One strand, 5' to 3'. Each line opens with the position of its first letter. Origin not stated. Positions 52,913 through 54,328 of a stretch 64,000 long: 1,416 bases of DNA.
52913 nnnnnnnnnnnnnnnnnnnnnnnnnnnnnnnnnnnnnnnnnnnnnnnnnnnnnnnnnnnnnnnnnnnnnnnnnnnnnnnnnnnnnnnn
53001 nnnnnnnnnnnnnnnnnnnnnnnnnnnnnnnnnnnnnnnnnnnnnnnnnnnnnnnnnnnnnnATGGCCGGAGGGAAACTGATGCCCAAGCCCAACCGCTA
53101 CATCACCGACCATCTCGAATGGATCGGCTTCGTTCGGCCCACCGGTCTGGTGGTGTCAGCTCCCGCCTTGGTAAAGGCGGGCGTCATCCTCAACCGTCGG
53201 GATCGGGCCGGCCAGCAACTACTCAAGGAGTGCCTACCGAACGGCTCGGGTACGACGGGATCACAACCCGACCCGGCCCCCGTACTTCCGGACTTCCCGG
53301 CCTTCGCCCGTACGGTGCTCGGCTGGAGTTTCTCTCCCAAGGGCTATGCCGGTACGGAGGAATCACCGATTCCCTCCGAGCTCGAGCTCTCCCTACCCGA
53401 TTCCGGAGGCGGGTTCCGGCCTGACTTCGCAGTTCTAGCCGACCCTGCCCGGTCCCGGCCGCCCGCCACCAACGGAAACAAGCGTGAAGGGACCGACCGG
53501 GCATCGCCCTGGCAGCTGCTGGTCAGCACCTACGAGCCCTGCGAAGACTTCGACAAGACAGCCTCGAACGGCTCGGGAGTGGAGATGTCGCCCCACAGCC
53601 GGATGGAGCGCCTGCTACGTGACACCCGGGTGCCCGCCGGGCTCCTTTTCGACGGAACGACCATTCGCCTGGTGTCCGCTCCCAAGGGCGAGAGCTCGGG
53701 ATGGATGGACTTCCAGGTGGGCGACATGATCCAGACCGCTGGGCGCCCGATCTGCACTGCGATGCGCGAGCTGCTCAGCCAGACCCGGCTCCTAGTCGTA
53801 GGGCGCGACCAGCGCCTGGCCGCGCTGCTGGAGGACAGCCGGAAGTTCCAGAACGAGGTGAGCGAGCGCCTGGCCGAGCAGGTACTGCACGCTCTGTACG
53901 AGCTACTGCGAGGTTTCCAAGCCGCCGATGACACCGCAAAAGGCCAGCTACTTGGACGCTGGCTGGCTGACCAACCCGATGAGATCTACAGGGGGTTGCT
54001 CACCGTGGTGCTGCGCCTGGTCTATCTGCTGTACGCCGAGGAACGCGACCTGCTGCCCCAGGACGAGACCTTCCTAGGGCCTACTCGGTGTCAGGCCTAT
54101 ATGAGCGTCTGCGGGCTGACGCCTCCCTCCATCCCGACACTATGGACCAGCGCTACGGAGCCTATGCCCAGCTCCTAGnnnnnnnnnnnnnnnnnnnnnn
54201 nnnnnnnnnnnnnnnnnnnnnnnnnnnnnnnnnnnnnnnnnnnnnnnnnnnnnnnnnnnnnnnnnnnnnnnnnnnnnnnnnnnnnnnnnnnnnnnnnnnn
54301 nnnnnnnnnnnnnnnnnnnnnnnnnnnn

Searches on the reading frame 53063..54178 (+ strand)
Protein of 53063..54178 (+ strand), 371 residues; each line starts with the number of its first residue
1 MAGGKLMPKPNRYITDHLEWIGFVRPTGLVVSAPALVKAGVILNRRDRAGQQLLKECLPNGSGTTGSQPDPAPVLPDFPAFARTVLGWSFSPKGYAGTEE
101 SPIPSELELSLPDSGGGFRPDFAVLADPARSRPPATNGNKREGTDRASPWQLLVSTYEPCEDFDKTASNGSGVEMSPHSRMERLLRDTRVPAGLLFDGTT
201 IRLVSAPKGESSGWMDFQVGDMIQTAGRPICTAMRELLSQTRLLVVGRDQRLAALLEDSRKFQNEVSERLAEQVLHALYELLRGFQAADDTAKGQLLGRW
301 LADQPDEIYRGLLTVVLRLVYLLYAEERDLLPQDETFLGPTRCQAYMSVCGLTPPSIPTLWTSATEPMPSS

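Call 6: search_protein_families(library=pfam, proteins=[window:53063-54175:+], max_evalue=0.01)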
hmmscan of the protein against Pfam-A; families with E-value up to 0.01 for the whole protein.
window:53063-54175:+ (371 aa): 1 family
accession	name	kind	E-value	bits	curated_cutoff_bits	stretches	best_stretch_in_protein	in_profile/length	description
PF20464.3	MmeI_N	-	2.1e-05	25.4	27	1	173-283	85-180/181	MmeI, N-terminal domain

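Call 7: search_protein_families(library=padloc, proteins=[window:53063-54175:+], max_evalue=0.001)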
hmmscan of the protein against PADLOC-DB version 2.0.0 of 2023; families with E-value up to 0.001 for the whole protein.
window:53063-54175:+ (371 aa): 7 families
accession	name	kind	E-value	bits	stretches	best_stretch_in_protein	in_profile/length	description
PDLC02643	DrmMI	-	7.4e-64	214.2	1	14-335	7-303/1347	DrmMI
PDLC02638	DrmMI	-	4.3e-63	211.8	1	16-336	6-309/935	DrmMI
PDLC02640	DrmMI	-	6.5e-62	207.5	1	11-337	4-306/1015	DrmMI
PDLC02645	DrmMI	-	8.3e-25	85.1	1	103-347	96-311/772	DrmMI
PDLC03618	REase_MTase_IIG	-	3.8e-17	58.9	1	151-332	127-301/1429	Type IIG restriction enzyme-methyltransferase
PDLC02642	DrmMI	-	3.9e-17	59.9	1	151-331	122-295/594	DrmMI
PDLC03622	REase_MTase_IIG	-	1.6e-06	23.8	1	184-337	4-153/1524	Type IIG restriction enzyme-methyltransferase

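Call 31: find_encoding_contigs(protein=window:53063-54178:+, flank=6000, max_places=6)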
Protein window:53063-54178:+ (371 aa): 2 contigs read that carry it; 2 places shown.
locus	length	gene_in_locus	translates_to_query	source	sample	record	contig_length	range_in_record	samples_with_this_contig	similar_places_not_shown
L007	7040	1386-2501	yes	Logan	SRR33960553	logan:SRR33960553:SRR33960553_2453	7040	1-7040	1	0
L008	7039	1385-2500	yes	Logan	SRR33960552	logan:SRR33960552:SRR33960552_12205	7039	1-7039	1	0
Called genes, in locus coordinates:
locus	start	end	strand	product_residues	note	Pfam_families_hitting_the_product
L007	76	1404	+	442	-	-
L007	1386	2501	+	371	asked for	PF20464:MmeI_N (weak)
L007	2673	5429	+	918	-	PF02384:N6_Mtase (weak), PF07669:Eco57I, PF20473:MmeI_Mtase, PF20466:MmeI_TRD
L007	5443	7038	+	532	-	?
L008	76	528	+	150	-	-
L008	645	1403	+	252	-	-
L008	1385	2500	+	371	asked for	PF20464:MmeI_N (weak)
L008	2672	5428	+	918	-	PF02384:N6_Mtase (weak), PF07669:Eco57I, PF20473:MmeI_Mtase, PF20466:MmeI_TRD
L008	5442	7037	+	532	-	?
